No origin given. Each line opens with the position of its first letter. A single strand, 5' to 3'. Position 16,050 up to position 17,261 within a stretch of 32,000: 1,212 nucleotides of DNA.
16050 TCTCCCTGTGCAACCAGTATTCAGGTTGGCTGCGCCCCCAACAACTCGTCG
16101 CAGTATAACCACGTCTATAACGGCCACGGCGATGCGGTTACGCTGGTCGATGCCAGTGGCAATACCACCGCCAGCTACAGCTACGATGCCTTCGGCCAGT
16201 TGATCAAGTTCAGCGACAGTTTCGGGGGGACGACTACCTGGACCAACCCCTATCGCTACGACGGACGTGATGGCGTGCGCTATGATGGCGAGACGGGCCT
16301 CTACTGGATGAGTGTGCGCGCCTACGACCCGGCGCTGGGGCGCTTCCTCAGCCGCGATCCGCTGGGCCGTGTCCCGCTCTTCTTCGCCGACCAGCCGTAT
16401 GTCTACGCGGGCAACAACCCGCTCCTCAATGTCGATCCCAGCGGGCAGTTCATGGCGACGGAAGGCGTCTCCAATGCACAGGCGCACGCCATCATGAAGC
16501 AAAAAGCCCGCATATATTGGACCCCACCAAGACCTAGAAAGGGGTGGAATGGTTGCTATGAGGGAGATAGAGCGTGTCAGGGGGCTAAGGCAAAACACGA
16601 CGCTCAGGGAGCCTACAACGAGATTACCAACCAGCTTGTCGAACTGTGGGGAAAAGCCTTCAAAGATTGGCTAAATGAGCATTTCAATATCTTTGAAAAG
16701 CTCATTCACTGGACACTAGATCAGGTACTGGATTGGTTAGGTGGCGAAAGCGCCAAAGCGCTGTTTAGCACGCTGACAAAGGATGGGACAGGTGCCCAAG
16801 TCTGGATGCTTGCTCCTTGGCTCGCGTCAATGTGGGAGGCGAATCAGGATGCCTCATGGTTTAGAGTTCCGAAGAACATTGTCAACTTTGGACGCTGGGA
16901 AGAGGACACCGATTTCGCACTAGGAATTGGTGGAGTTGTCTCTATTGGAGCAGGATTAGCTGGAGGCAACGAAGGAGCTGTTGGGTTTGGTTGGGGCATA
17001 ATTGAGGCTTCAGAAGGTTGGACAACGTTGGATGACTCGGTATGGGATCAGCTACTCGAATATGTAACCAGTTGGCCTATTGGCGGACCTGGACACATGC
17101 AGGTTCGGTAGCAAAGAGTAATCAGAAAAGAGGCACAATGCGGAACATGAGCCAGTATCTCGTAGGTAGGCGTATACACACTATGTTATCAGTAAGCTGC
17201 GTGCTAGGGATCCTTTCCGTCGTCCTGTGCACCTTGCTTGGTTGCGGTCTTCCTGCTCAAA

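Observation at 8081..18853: Rhs polymorphic-toxin locus with a main gene, a complete orphan tip cassette and a tip-less fragment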

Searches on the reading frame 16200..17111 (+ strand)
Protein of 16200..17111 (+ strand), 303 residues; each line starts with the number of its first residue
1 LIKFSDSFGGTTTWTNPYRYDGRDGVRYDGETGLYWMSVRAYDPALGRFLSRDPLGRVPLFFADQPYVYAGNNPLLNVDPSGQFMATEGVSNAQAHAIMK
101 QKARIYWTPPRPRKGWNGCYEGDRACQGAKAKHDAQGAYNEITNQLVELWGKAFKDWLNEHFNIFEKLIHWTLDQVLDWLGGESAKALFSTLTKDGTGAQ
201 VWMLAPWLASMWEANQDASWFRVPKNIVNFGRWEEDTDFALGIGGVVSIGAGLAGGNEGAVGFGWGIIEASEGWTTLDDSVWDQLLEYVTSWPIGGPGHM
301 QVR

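Call 5: search_protein_families(library=pfam, proteins=[window:16200-17111:+], max_evalue=0.01)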
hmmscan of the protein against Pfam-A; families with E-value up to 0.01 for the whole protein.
window:16200-17111:+ (303 aa): 0 families

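Call 6: search_protein_families(library=ncbifam, proteins=[window:16200-17111:+], max_evalue=0.01)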
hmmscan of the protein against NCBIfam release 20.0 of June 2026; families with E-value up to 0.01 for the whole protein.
window:16200-17111:+ (303 aa): 2 families
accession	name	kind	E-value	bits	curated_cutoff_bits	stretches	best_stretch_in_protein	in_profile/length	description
TIGR03696.1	Rhs_assc_core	domain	5.9e-17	61.9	32.5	1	7-83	3-76/76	RHS repeat-associated core domain-containing protein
NF041261.1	RHS_core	equivalog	0.00022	19.2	2000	1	24-82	1206-1260/1261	RHS element core protein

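Call 43: predict_structure(alignment_id=A2)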
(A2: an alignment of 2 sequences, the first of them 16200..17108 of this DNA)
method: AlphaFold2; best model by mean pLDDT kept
length: 303 residues; sequences in the alignment: 2
mean_pLDDT: 45.8   pTM: 0.37
mean pLDDT of the five models: 45.8, 36.8, 35.3, 35.0, 34.6
residues with pLDDT >= 90: 0; 70-90: 0; 50-70: 126; < 50: 177
segments of 3 or more residues with pLDDT < 50: 1-17, 30-33, 54-57, 63-86, 88-98, 101-116, 193-202, 224-303
pLDDT, mean of each block of 10 residues (from residue 1): 36 43 53 53 55 50 39 43 43 49 42 45 55 60 57 59 58 54 51 46 54 61 46 37 36 29 27 31 37 31 26
secondary structure, 60 per line:
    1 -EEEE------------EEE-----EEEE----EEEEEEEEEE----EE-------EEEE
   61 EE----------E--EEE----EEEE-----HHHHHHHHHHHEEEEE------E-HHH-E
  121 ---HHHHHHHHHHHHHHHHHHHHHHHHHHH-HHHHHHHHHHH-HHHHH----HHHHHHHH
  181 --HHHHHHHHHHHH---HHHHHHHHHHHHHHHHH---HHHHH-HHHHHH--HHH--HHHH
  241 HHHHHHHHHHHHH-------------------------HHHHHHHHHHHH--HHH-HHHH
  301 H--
elements in order: E2-5 E18-20 E26-29 E34-43 E57-62 E76-78 E83-86 H92-102 E103-107 H124-150 H152-162 H164-168 H173-180 H183-194 H198-214 H218-222 H224-229 H237-253 H279-290 H297-301
